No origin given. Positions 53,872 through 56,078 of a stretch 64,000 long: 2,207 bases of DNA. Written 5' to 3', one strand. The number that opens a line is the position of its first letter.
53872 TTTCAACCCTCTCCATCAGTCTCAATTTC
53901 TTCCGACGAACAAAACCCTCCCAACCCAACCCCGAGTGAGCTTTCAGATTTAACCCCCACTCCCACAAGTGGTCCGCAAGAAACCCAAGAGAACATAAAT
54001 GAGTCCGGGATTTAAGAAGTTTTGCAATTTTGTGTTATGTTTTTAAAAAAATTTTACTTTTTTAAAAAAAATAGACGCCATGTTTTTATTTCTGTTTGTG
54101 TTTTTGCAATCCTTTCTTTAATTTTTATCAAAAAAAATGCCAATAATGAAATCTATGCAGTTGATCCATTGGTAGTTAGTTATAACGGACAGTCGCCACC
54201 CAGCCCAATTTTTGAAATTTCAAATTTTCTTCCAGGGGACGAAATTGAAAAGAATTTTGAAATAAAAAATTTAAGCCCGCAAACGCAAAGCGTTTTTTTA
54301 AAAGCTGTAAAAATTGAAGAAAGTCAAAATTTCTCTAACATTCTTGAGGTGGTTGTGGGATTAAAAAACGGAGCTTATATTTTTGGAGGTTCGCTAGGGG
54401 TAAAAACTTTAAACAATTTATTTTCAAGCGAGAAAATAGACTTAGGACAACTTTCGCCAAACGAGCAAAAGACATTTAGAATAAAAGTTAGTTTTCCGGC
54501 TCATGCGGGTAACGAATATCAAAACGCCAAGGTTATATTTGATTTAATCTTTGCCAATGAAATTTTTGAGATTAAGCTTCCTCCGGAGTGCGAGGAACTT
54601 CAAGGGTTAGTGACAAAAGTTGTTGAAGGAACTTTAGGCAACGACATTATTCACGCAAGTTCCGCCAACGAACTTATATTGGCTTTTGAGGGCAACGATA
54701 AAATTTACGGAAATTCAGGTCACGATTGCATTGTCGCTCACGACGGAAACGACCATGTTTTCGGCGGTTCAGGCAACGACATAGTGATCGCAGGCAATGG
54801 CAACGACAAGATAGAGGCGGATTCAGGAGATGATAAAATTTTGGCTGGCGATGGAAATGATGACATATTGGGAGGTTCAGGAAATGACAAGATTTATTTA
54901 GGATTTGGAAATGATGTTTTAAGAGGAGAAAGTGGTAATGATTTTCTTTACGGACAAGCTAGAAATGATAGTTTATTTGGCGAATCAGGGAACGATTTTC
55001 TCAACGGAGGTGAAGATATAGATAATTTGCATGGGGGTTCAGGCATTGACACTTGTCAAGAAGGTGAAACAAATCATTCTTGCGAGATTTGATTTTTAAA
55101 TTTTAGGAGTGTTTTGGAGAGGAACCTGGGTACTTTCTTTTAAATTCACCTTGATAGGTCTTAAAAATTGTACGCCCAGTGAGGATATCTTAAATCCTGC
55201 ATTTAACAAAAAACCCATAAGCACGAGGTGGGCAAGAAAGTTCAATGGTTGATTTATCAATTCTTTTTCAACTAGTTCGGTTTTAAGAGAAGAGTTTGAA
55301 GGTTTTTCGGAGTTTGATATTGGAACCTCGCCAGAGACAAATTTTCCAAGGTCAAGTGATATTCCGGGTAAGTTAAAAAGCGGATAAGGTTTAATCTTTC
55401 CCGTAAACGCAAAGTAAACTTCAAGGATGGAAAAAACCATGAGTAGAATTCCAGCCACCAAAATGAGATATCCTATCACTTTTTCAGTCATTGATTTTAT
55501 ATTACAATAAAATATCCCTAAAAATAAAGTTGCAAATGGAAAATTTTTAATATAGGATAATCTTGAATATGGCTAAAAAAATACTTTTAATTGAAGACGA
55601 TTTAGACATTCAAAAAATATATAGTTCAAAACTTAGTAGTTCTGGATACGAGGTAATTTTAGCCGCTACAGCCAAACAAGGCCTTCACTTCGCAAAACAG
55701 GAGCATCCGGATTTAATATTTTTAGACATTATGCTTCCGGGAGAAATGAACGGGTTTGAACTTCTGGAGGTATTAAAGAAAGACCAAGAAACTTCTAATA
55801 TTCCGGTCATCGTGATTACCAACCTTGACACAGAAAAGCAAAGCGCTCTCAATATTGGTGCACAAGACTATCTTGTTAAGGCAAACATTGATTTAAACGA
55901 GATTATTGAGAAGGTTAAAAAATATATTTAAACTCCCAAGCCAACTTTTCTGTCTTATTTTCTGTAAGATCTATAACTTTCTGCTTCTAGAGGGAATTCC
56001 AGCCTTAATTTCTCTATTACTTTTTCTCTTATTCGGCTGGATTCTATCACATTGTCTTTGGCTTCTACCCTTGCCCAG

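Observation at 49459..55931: TasA/camelysin–SipW fibre-type operon with vWA-fused and RTX-fused paralogues, a candidate attachment system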

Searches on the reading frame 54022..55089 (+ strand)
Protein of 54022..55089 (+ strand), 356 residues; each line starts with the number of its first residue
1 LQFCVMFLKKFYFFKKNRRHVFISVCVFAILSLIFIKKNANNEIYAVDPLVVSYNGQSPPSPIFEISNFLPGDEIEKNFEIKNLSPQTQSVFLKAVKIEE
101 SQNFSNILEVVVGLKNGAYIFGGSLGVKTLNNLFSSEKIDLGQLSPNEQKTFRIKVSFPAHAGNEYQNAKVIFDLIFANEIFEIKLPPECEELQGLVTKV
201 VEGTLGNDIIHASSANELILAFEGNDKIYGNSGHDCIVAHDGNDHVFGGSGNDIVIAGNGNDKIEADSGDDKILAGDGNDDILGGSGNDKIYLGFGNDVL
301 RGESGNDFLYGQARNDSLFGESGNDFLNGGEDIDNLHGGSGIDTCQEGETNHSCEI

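Call 6: search_protein_families(library=pfam, max_evalue=0.1, proteins=[window:54022-55089:+])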
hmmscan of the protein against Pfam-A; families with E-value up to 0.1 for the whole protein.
window:54022-55089:+ (356 aa): 2 families
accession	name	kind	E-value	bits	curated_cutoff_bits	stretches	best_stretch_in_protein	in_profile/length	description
PF00353.25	HemolysinCabind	-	2.5e-29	101.3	23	4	275-309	2-36/36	RTX calcium-binding nonapeptide repeat (4 copies)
PF12389.13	Peptidase_M73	-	0.0044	17.3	22.5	1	38-85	31-74/196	Camelysin metallo-endopeptidase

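Call 7: search_protein_families(library=ncbifam, max_evalue=0.1, proteins=[window:54022-55089:+])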
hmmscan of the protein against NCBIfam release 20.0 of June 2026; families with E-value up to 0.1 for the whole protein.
window:54022-55089:+ (356 aa): 7 families
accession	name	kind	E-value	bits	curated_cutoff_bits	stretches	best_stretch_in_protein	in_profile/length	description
NF033203.1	entero_EhxA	exception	5.5e-26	91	2000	2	201-316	714-829/997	enterohemolysin EhxA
NF046115.1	Ca_rpt_SMc04171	equivalog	1.7e-21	77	625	2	275-348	410-483/574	SMc04171 family calcium-binding repeat protein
NF033943.0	RTX_toxin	subfamily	2e-20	72.6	1000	2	202-292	682-773/930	RTX family hemolysin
NF053766.1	ZapA_metallo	exception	1.7e-14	53.8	940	3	195-256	327-388/483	ZapA family metalloprotease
NF035945.1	Zn_serralysin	subfamily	3.4e-12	46.3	500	3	302-345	324-367/462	serralysin family metalloprotease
NF050046.1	PueAB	exception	2.6e-08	32.8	670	3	200-255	489-544/616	polyurethane esterase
NF052454.1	BtaGlycanEglC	equivalog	0.0036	16.3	700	0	183-243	84-145/459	endo-1,3-1,4-beta-glycanase EglC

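Call 53: search_protein_families(library=pfam, alignment_id=A4, max_evalue=0.01)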
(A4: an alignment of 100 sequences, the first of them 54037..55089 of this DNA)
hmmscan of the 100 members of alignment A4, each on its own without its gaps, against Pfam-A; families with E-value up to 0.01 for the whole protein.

A. member 1, window:54037-55089:+ (351 aa): 2 families
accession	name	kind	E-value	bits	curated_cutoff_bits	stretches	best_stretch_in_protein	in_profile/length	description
PF00353.25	HemolysinCabind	-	2.3e-29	101.4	23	4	270-304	2-36/36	RTX calcium-binding nonapeptide repeat (4 copies)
PF12389.13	Peptidase_M73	-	0.0042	17.4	22.5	1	33-80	31-74/196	Camelysin metallo-endopeptidase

B. families by the number of members that match (of 100 scanned): 7 families
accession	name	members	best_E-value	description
PF00353.25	HemolysinCabind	49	2.2e-57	RTX calcium-binding nonapeptide repeat (4 copies)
PF12389.13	Peptidase_M73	26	0.0001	Camelysin metallo-endopeptidase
PF00932.25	LTD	19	2.6e-17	Lamin Tail Domain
PF16656.11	Pur_ac_phosph_N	4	1.5e-13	Purple acid Phosphatase, N-terminal domain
PF00041.27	fn3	2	0.00024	Fibronectin type III domain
PF19526.4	Slr4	1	0.0034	S-layer protein Slr4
PF15950.10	DUF4758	1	0.0083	Putative sperm flagellar membrane protein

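Call 60: predict_structure(alignment_id=A4)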
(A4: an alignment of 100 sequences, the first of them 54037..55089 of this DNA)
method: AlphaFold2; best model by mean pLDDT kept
length: 351 residues; sequences in the alignment: 100
mean_pLDDT: 94.1   pTM: 0.78
mean pLDDT of the five models: 94.1, 94.1, 94.1, 94.0, 93.3
residues with pLDDT >= 90: 314; 70-90: 17; 50-70: 17; < 50: 3
segments of 3 or more residues with pLDDT < 50: 7-9
pLDDT, mean of each block of 10 residues (from residue 1): 54 83 94 68 89 95 98 97 96 96 98 97 97 96 98 97 97 91 95 95 97 97 98 98 98 98 98 98 98 98 98 98 97 98 95 63
secondary structure, 60 per line:
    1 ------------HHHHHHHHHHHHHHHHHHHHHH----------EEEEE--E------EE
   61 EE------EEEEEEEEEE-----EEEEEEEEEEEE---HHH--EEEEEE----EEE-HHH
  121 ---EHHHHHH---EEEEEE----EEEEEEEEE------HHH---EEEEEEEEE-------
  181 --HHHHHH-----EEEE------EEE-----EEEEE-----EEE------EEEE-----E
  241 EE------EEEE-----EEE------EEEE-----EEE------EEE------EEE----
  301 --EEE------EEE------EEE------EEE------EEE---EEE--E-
elements in order: H13-34 E45-49 E59-62 E69-78 E84-95 E104-109 E114-116 H125-130 E134-139 E144-152 E165-173 H183-188 E194-197 E204-206 E212-216 E222-224 E231-234 E240-242 E249-252 E258-260 E267-270 E276-278 E285-287 E294-296 E303-305 E312-314 E321-323 E330-332 E339-341 E345-347

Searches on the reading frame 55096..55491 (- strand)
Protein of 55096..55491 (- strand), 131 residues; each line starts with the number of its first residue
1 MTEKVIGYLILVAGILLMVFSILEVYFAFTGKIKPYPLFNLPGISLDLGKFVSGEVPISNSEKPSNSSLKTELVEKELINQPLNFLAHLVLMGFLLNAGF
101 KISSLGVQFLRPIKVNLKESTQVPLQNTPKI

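Call 6: search_protein_families(library=pfam, max_evalue=0.1, proteins=[window:55096-55491:-])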
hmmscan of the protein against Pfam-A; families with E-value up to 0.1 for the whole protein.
window:55096-55491:- (131 aa): 0 families

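Call 7: search_protein_families(library=ncbifam, max_evalue=0.1, proteins=[window:55096-55491:-])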
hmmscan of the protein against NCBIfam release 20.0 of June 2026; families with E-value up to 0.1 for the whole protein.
window:55096-55491:- (131 aa): 0 families

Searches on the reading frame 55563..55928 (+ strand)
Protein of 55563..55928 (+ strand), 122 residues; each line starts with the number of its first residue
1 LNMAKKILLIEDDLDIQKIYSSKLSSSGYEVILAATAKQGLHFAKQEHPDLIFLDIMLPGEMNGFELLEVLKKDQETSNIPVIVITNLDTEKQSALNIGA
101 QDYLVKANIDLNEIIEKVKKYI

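Call 6: search_protein_families(library=pfam, max_evalue=0.1, proteins=[window:55563-55928:+])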
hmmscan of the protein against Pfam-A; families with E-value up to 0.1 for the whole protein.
window:55563-55928:+ (122 aa): 2 families
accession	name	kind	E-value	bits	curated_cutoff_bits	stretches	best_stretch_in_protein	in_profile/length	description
PF00072.30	Response_reg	-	5e-23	81.8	30.2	1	7-118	1-110/111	Response regulator receiver domain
PF20274.4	cREC_REC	-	0.022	15.8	27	1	27-83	13-69/88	Cyclic-phosphate processing Receiver domain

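Call 7: search_protein_families(library=ncbifam, max_evalue=0.1, proteins=[window:55563-55928:+])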
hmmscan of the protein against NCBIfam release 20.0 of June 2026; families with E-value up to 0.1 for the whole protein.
window:55563-55928:+ (122 aa): 98 families (the best 25 are shown)
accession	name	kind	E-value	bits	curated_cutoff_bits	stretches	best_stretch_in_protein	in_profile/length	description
NF007135.0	PRK09581.1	equivalog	4.8e-24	85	474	1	3-118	1-116/457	PleD family two-component system response regulator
TIGR02154.1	PhoB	equivalog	1.6e-22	80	296.2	1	3-119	1-117/226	phosphate regulon transcriptional regulator PhoB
NF053854.1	RespRegPhoBBctds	equivalog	1.4e-21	76.9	270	1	7-119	1-112/225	two-component system response regulator PhoB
NF045944.1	ResRegRpaBCyano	equivalog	2.2e-20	73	330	1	8-107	1-98/229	response regulator transcription factor RpaB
NF045717.1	DVU0259_DivK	exception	4.4e-20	72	160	1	3-121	1-115/117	DVU0259 family response regulator domain-containing protein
NF012227.0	AdeR_RR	equivalog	7.8e-20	71.4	340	1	4-119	11-123/239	efflux system response regulator transcription factor AdeR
TIGR01387.1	cztR_silR_copR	subfamily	3.5e-19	69.3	279.2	1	7-120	1-112/218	heavy metal response regulator transcription factor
NF008567.0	PRK11517.1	equivalog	3e-18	66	353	1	6-119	2-112/223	response regulator transcription factor HprR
NF007969.0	PRK10693.1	equivalog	3.9e-18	65.6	329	1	4-120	7-122/337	two-component system response regulator RssB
NF040534.1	resp_reg_YycF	equivalog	8.1e-18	64.5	340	1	5-120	1-113/231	response regulator YycF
NF038297.2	hybrid_HK_HrmK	equivalog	1.6e-17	63.4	725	1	3-121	489-607/607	hybrid histidine kinase/response regulator HrmK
NF045505.1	RR_RssB_Pseudo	equivalog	7.7e-17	61.4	700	1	2-116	3-116/394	two-component system response regulator RssB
NF041733.1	resp_reg_CseB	equivalog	3e-16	59.5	350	1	6-107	2-101/228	two-component system response regulator CseB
NF007005.1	PRK09468.1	equivalog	9.6e-16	57.9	331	1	4-119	3-116/237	osmolarity response regulator transcription factor OmpR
NF008469.0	PRK11361.1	equivalog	2.4e-15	56.2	714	1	1-115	1-113/461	acetoacetate metabolism transcriptional regulator AtoC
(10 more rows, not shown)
